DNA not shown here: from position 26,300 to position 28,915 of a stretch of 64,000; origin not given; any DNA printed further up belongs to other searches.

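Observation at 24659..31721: Uncharacterised six-gene envelope glycosylation cluster appended directly to kdsB-pyrG-lptC-lptA-lptB-rpoN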

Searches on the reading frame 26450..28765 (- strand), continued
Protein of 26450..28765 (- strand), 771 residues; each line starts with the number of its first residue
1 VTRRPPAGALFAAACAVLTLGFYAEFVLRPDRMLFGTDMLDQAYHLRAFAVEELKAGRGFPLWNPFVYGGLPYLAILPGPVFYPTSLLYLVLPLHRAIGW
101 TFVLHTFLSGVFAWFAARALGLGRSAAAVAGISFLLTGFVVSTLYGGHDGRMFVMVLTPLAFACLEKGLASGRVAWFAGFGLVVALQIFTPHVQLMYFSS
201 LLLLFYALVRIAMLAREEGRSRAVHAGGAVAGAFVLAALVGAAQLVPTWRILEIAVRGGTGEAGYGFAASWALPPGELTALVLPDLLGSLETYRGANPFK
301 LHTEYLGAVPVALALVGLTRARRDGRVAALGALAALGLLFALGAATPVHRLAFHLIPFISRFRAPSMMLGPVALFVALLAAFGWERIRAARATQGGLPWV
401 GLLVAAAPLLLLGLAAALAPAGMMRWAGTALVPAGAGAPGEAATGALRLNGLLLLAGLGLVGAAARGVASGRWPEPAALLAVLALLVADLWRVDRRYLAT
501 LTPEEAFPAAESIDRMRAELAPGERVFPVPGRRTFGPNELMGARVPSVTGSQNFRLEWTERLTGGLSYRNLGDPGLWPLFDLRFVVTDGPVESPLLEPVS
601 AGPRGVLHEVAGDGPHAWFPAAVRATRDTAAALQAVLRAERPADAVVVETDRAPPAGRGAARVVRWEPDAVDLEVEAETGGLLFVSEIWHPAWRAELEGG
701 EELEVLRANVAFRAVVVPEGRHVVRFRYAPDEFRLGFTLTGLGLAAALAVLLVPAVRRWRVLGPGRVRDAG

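Call 55: search_protein_families(library=pfam, proteins=[P0172, P0180, P0210, P0239, P0269, P0246, P0165], max_evalue=0.001)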
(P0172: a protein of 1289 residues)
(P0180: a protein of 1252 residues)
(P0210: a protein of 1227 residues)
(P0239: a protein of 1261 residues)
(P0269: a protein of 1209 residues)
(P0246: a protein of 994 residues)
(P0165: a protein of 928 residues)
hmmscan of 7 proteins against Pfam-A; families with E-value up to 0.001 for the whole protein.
P0172 (1289 aa): 2 families
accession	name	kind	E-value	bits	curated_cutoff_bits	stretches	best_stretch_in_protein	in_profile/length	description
PF13231.12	PMT_2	-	2.7e-10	41.1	26.1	1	81-211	4-132/160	Dolichyl-phosphate-mannose-protein mannosyltransferase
PF09586.16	YfhO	-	3.4e-07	29.5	28.5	1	1163-1239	758-835/835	Bacterial membrane protein YfhO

P0180 (1252 aa): 2 families
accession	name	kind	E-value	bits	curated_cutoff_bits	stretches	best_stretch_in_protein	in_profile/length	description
PF13231.12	PMT_2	-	2.2e-09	38.2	26.1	1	78-207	4-132/160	Dolichyl-phosphate-mannose-protein mannosyltransferase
PF09586.16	YfhO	-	0.0001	21.3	28.5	1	1167-1223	775-831/835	Bacterial membrane protein YfhO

P0210 (1227 aa): 3 families
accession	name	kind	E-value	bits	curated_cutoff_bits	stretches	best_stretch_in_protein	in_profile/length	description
PF13231.12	PMT_2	-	2.1e-09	38.2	26.1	1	46-183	6-142/160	Dolichyl-phosphate-mannose-protein mannosyltransferase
PF02366.24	PMT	-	4.9e-08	33.3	22.7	1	56-173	77-199/245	Dolichyl-phosphate-mannose-protein mannosyltransferase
PF09586.16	YfhO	-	1e-06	27.9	28.5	1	1143-1204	774-835/835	Bacterial membrane protein YfhO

P0239 (1261 aa): 3 families
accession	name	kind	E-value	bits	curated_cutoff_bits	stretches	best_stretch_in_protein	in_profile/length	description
PF13231.12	PMT_2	-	2.3e-12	47.8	26.1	1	76-238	4-156/160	Dolichyl-phosphate-mannose-protein mannosyltransferase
PF09586.16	YfhO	-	1e-09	37.8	28.5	1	1153-1228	756-832/835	Bacterial membrane protein YfhO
PF02366.24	PMT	-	2.7e-09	37.4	22.7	1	88-242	77-232/245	Dolichyl-phosphate-mannose-protein mannosyltransferase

P0269 (1209 aa): 3 families
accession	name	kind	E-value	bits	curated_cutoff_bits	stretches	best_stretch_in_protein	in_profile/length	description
PF13231.12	PMT_2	-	1.7e-13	51.5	26.1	1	84-221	4-138/160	Dolichyl-phosphate-mannose-protein mannosyltransferase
PF09586.16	YfhO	-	1.1e-12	47.7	28.5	1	1101-1178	756-834/835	Bacterial membrane protein YfhO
PF02366.24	PMT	-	0.00052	20.1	22.7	1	106-221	87-206/245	Dolichyl-phosphate-mannose-protein mannosyltransferase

P0246 (994 aa): 2 families
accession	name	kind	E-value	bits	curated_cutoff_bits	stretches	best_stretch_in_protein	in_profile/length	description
PF09586.16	YfhO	-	3.2e-16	59.3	28.5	2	902-972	764-835/835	Bacterial membrane protein YfhO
PF09852.15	DUF2079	-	8.5e-06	25.5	28.2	1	257-367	31-143/459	Predicted membrane protein (DUF2079)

P0165 (928 aa): 2 families
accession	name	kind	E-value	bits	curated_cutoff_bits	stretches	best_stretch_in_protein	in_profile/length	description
PF10131.15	PTPS_related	-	1.9e-08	33.7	26.4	1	105-459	9-313/621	6-pyruvoyl-tetrahydropterin synthase related domain; membrane protein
PF09586.16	YfhO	-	2.8e-08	33.1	28.5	1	820-905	749-835/835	Bacterial membrane protein YfhO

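Call 56: find_encoding_contigs(protein=P0145, flank=8000, max_places=1)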
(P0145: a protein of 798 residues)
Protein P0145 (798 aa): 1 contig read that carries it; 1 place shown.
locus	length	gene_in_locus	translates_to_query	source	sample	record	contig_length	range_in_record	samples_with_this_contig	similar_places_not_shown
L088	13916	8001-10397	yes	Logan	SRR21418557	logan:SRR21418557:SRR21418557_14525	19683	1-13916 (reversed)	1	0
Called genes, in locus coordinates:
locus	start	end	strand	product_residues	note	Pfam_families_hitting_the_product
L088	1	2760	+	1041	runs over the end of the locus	PF07719:TPR_2 (faint), PF12895:ANAPC3 (faint), PF13174:TPR_6 (faint), PF13432:TPR_16 (faint), PF13176:TPR_7 (faint), PF13181:TPR_8 (faint), PF13424:TPR_12 (faint), PF00515:TPR_1 (weak), +3 more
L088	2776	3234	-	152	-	PF00359:PTS_EIIA_2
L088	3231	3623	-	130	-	PF00582:Usp (weak)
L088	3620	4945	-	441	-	PF10396:TrmE_N, PF12631:MnmE_helical, PF01926:MMR_HSR1, PF02421:FeoB_N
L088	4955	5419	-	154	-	PF13083:KH_KhpA-B (weak)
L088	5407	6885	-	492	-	PF02096:60KD_IMP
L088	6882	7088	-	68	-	PF01809:YidD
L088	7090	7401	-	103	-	PF00825:Ribonuclease_P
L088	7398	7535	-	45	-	PF00468:Ribosomal_L34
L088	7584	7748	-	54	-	-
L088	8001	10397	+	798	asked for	PF09586:YfhO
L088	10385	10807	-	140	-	-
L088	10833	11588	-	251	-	-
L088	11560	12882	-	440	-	PF00919:UPF0004, PF04055:Radical_SAM, PF18693:TRAM_2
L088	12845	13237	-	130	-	PF03061:4HBT, PF22636:FlK (weak)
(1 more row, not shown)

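Call 57: find_homologous_proteins(query=P0190, max_evalue=1e-20)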
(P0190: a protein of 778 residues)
Query P0190 (778 aa): 624 proteins with E <= 1e-20 among 8000 candidates; the best 120 are listed.
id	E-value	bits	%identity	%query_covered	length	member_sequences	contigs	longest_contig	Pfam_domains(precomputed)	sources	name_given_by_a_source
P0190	0.0e+0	1747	100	100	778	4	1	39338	PF09586.17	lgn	-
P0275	0.0e+0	1497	84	100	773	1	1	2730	PF09586.17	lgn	-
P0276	0.0e+0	1240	70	100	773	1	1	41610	PF09586.17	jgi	jgi:hypothetical protein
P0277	0.0e+0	1228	70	96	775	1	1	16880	PF09586.17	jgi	jgi:hypothetical protein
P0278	0.0e+0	1217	68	100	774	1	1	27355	PF09586.17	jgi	jgi:hypothetical protein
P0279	0.0e+0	1206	70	97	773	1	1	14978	PF09586.17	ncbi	ncbi:MAG: hypothetical protein WAW06_10490 [bacterium]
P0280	0.0e+0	1192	69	99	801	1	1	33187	PF09586.17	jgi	jgi:hypothetical protein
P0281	0.0e+0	1180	68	98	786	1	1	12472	-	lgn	-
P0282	0.0e+0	1174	69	97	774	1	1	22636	PF09586.17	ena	-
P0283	0.0e+0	1158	66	100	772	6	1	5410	PF09586.17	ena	-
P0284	0.0e+0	1148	69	96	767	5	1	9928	PF09586.17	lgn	-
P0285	0.0e+0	1140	66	100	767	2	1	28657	PF09586.17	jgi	jgi:hypothetical protein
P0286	6.6e-296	1002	59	99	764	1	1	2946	PF09586.17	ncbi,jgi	jgi:hypothetical protein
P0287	9.0e-294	995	59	99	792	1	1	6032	PF09586.17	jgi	jgi:hypothetical protein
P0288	8.0e-292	989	59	98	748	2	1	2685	PF09586.17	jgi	jgi:hypothetical protein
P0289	3.0e-291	987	58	98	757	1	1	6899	PF09586.17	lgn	-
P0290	4.6e-291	986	58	99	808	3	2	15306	PF09586.17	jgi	jgi:hypothetical protein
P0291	3.8e-289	980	58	98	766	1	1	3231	PF09586.17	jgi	jgi:hypothetical protein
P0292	5.4e-287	973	57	99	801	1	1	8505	PF09586.17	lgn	-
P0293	3.8e-286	970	55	100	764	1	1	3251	PF09586.17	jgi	jgi:hypothetical protein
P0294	4.6e-285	966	57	97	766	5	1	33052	PF09586.17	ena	-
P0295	1.7e-284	964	56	99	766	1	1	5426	PF09586.17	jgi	jgi:hypothetical protein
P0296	3.9e-282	957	56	99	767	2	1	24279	PF09586.17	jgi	jgi:hypothetical protein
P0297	1.9e-279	948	57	97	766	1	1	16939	PF09586.17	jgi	jgi:hypothetical protein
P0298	3.0e-279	947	56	98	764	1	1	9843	PF09586.17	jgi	jgi:hypothetical protein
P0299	6.8e-279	946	57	95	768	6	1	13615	PF09586.17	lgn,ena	-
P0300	7.9e-279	946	56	97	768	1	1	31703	PF09586.17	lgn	-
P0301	9.2e-278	942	56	97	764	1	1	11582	PF09586.17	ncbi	-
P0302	1.8e-276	938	57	98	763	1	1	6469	PF09586.17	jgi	jgi:hypothetical protein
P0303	1.1e-274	932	56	97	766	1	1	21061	PF09586.17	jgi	jgi:hypothetical protein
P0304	3.6e-267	907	54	99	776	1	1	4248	PF09586.17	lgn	-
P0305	5.1e-262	890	53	98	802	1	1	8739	PF09586.17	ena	-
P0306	1.9e-261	888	54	98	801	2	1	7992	PF09586.17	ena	-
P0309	3.1e-258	877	54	98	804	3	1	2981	PF09586.17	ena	-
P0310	5.0e-258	877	52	99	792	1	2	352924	PF09586.17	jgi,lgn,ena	-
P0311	2.1e-257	875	53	99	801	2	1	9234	PF09586.17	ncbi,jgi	jgi:hypothetical protein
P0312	2.9e-257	874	56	93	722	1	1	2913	PF09586.17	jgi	jgi:hypothetical protein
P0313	3.4e-257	874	53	98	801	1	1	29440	PF09586.17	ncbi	-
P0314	1.6e-256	872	54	95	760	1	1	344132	PF09586.17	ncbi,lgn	-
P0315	1.4e-255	869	52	98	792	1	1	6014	PF09586.17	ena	-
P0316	1.3e-253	862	53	98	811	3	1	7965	PF09586.17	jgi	jgi:hypothetical protein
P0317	6.8e-253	860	52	99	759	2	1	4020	PF09586.17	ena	-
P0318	1.1e-247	843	61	81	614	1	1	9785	PF09586.17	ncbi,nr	ncbi:MAG TPA: hypothetical protein VMU02_04560, partial [bacterium]|nr:hypothetical protein [bacteri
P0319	3.4e-247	841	52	99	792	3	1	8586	PF09586.17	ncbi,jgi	-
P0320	7.5e-244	830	55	90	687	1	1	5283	PF09586.17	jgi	jgi:hypothetical protein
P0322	1.6e-229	783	48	98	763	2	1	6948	PF09586.17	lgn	-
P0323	3.9e-229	781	49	97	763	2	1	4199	PF09586.17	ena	-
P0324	1.6e-228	779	48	97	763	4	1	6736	PF09586.17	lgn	-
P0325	1.2e-220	753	53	86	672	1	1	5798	PF09586.17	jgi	jgi:hypothetical protein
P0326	2.2e-165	570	53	66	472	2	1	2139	PF09586.17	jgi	jgi:hypothetical protein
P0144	3.1e-160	553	40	93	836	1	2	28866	PF09586.17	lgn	-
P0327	6.9e-160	552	39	94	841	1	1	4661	PF09586.17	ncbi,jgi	-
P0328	3.4e-157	543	39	96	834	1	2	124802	PF09586.17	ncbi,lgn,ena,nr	ncbi:MAG: hypothetical protein KAW17_01230 [Candidatus Eisenbacteria sp.]|nr:hypothetical protein [C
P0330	1.3e-152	528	39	95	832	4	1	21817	PF09586.17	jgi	-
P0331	6.8e-152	526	38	94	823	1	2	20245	PF09586.17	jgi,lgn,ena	-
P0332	2.1e-138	481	47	64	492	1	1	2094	PF09586.17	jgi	jgi:hypothetical protein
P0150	4.1e-138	480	39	95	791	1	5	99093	PF09586.17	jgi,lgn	jgi:hypothetical protein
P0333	1.3e-137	479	37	93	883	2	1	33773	PF09586.17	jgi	jgi:Bacterial membrane protein YfhO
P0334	4.8e-134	467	37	97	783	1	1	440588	PF09586.17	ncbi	ncbi:MAG: hypothetical protein ACKVU1_09830 [bacterium]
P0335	7.4e-134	466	36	96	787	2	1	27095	PF09586.17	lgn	-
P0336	1.7e-133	465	37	97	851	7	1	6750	PF09586.17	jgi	jgi:hypothetical protein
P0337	1.1e-132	462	39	93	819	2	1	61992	PF09586.17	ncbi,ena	-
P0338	2.6e-131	458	48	47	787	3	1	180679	PF09586.17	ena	-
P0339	3.9e-124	434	34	98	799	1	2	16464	PF09586.17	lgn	-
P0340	5.4e-123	430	34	97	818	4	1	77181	PF09586.17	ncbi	-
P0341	4.8e-121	424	35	96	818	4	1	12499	PF09586.17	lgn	-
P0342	8.2e-120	420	33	95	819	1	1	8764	PF10131.16,PF09586.17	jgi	-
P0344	9.6e-119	416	32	99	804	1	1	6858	PF09586.17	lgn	-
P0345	6.9e-118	413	32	94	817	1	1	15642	PF09586.17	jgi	-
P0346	7.3e-117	410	34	94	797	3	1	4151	PF09586.17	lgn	-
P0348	7.8e-115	403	34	94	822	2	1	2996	PF09586.17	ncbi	-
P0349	1.1e-113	399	34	96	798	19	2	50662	PF09586.17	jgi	-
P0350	2.0e-112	395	34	96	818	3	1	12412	PF09586.17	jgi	jgi:hypothetical protein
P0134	6.1e-112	394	33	99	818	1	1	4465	PF09586.17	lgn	-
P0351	7.1e-112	393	36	95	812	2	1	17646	PF09586.17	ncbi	-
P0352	1.5e-111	392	33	96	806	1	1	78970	PF09586.17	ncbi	-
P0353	1.9e-111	392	35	99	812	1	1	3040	PF09586.17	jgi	jgi:hypothetical protein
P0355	2.5e-110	388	33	96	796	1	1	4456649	PF09586.17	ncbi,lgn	ncbi:MAG: hypothetical protein R3F48_08095 [Candidatus Zixiibacteriota bacterium]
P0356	7.9e-110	387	33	99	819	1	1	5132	PF09586.17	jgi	jgi:hypothetical protein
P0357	1.1e-109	386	33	95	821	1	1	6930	PF09586.17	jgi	jgi:hypothetical protein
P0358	1.3e-109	386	32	95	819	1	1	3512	PF09586.17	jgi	jgi:hypothetical protein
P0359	2.5e-109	385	34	95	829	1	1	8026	PF09586.17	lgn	-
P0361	4.1e-109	384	35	96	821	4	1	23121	PF09586.17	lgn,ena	-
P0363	7.5e-109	383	32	95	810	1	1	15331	PF09586.17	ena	-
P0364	8.9e-109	383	34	96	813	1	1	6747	PF09586.17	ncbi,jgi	ncbi:MAG: YfhO family protein [Gemmatimonadales bacterium]|jgi:hypothetical protein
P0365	1.6e-108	382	35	97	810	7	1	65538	PF09586.17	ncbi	-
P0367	1.9e-107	379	34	98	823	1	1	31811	PF09586.17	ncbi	-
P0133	2.4e-107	379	33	93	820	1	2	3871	PF09586.17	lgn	-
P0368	5.8e-107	377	33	98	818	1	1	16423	PF09586.17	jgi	jgi:hypothetical protein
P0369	3.3e-106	375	34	97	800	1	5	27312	PF09586.17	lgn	-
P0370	4.6e-106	374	33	95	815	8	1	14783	PF09586.17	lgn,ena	-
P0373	6.0e-105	371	34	98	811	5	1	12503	PF09586.17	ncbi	ncbi:MAG: hypothetical protein PVG79_04795 [Gemmatimonadales bacterium]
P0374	3.1e-104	368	33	100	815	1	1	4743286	-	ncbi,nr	ncbi:MAG: hypothetical protein JSV86_20470 [Gemmatimonadota bacterium]|nr:MAG: hypothetical protein 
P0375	9.1e-104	367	33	94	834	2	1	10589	PF09586.17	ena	-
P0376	2.1e-103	365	33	96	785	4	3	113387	PF09586.17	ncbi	-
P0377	2.4e-103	365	34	96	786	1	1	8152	PF09586.17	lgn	-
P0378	9.0e-103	363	33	98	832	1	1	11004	PF09586.17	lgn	-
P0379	1.2e-102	363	33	95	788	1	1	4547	PF09586.17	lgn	-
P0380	2.2e-102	362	32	98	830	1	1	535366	PF09586.17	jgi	jgi:hypothetical protein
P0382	1.1e-101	360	33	95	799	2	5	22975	PF09586.17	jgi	jgi:hypothetical protein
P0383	2.8e-101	358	34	93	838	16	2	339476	PF09586.17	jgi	-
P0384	1.3e-100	356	32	94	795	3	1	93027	PF09586.17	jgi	jgi:hypothetical protein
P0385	2.0e-100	356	31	95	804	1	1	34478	PF09586.17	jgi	jgi:hypothetical protein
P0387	3.1e-100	355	33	95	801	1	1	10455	PF09586.17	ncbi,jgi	ncbi:MAG: YfhO family protein [Gemmatimonadales bacterium]|jgi:hypothetical protein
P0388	4.0e-100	355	42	49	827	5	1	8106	PF09586.17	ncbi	-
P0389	1.1e-99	353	34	98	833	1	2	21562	PF09586.17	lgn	-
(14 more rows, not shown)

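Call 58: find_encoding_contigs(protein=P0355, flank=10000, max_places=1)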
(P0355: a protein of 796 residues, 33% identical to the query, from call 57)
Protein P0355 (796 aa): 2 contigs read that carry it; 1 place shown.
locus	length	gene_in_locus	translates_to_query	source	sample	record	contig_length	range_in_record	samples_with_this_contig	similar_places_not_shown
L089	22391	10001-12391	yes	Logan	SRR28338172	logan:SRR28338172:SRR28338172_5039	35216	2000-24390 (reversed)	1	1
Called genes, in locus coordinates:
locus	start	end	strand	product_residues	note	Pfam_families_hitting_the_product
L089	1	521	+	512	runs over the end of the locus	PF13481:AAA_25 (faint), PF20720:nSTAND3 (faint), PF00005:ABC_tran, PF02463:SMC_N (faint), PF03193:RsgA_GTPase (faint), PF13304:AAA_21 (faint), PF13401:AAA_22 (faint), PF00005:ABC_tran, +1 more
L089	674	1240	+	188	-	PF00156:Pribosyltran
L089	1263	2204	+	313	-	PF02729:OTCace_N, PF00185:OTCace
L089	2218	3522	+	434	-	PF01979:Amidohydro_1, PF12890:DHOase, PF07969:Amidohydro_3 (weak)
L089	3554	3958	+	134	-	-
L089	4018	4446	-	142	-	PF00254:FKBP_C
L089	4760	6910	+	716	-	-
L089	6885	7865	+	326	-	PF13641:Glyco_tranf_2_3 (faint), PF00535:Glycos_transf_2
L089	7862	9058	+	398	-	PF13439:Glyco_transf_4, PF13477:Glyco_trans_4_2, PF13579:Glyco_trans_4_4, PF20706:GT4-conflict (weak), PF00534:Glycos_transf_1, PF13692:Glyco_trans_1_4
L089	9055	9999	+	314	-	PF03706:LPG_synthase_TM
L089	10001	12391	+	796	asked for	PF09586:YfhO (weak)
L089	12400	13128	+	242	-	PF13641:Glyco_tranf_2_3, PF00535:Glycos_transf_2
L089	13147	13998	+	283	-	PF00535:Glycos_transf_2, PF13641:Glyco_tranf_2_3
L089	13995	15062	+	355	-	PF00953:Glycos_transf_4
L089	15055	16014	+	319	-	PF03255:ACCA, PF01039:Carboxyl_trans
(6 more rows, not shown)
